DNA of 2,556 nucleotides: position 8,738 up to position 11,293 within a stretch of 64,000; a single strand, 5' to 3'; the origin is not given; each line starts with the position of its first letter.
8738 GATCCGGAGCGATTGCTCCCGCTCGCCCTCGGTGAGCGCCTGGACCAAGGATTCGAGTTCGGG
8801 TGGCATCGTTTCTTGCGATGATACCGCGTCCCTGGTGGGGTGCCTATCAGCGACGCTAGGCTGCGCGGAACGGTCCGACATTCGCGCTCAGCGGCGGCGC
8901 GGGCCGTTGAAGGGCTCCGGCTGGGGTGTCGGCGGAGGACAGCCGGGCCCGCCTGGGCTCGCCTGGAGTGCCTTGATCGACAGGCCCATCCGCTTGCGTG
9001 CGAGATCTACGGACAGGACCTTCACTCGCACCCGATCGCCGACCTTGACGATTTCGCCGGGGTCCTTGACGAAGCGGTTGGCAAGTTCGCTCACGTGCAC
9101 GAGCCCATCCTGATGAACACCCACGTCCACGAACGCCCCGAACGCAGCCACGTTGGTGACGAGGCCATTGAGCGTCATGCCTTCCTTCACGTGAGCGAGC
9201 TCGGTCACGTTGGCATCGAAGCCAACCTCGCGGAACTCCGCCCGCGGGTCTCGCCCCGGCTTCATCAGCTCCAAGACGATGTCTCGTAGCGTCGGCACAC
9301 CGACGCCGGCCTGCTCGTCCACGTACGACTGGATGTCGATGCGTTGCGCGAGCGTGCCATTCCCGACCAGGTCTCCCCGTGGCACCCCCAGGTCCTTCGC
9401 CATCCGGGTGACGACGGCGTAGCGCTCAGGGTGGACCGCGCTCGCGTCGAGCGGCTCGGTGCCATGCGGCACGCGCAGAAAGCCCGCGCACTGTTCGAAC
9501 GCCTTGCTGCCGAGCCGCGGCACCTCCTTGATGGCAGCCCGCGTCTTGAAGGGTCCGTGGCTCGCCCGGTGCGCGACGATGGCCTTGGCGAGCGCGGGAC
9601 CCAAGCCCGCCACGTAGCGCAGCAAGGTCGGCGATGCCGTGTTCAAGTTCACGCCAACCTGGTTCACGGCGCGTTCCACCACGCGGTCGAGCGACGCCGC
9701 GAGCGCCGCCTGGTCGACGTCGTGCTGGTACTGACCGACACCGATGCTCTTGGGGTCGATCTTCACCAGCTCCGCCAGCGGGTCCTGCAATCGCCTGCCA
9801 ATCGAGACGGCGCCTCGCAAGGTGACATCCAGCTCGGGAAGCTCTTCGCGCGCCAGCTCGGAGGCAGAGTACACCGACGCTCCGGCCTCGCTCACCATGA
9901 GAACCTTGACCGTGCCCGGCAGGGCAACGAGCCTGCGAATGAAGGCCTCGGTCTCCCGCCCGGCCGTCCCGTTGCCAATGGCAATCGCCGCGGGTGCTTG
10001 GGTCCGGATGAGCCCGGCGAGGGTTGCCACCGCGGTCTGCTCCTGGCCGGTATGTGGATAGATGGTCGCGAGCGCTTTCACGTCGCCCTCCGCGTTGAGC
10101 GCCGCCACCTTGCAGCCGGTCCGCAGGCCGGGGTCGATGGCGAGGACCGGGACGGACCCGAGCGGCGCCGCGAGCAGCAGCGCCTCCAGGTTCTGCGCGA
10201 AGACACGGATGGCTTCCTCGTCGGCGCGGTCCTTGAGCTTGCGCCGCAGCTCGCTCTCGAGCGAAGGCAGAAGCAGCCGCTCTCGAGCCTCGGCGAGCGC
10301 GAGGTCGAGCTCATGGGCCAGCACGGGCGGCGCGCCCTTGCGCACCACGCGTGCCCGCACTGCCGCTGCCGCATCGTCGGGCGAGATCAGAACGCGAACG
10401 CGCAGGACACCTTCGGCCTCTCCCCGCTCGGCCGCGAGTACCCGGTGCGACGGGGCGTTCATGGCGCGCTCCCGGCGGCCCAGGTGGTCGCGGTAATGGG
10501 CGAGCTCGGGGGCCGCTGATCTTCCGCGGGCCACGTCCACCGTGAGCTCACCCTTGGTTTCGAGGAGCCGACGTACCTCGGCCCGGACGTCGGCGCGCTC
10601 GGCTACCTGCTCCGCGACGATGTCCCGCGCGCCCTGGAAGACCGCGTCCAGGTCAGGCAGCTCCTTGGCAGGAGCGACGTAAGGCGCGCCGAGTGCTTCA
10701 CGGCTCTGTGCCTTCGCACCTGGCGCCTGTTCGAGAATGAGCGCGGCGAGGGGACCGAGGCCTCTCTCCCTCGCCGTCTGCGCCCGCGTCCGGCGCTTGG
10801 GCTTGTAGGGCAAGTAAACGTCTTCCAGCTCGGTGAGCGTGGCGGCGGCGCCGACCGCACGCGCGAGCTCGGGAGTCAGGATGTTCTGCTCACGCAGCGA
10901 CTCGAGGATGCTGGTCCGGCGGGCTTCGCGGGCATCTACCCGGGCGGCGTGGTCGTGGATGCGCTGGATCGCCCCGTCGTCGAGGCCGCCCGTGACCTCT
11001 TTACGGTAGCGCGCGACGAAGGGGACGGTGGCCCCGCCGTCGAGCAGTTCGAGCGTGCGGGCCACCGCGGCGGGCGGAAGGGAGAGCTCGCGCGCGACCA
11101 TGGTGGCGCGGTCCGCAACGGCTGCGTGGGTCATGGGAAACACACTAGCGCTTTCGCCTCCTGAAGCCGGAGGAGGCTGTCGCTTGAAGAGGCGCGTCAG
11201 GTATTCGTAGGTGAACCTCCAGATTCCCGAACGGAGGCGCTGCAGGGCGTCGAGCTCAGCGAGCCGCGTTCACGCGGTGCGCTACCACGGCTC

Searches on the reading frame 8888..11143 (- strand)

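Call 78: search_protein_families(library=pfam, proteins=[window:8888-11143:-], max_evalue=0.0001)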
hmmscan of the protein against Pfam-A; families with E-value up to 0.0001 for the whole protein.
window:8888-11143:- (751 aa): 10 families
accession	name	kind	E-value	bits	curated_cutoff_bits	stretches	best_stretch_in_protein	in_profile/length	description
PF16921.10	Tex_YqgF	-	9.5e-44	149.3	27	1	333-453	3-126/126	Tex protein YqgF-like domain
PF12836.13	HHH_3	-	4.6e-28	97.6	27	1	493-557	1-65/65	Helix-hairpin-helix motif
PF22706.1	Tex_central_region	-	1.3e-24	87.6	27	1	146-315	4-178/178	Tex central region-like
PF17674.7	HHH_9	-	2.1e-22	80.2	23.1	1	563-634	1-70/70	HHH domain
PF09371.15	Tex_N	-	3.1e-22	78.5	32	1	13-83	4-74/75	Tex-like protein N-terminal domain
PF00575.29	S1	-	1.7e-20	73.6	22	1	653-724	3-74/74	S1 RNA binding domain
PF23459.1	S1_RRP5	-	1.2e-06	29.4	27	1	652-722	1-71/72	RRP5 S1 domain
PF14639.11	YqgF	-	5.4e-06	26.7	35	1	367-460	47-147/150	Holliday-junction resolvase-like of SPT6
PF14635.12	HHH_7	-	8.4e-06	26.5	27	1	466-558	5-103/104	Helix-hairpin-helix motif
PF03934.19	T2SSK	-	9.7e-06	26.3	24.2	1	498-546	1-49/63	Type II secretion system (T2SS), protein K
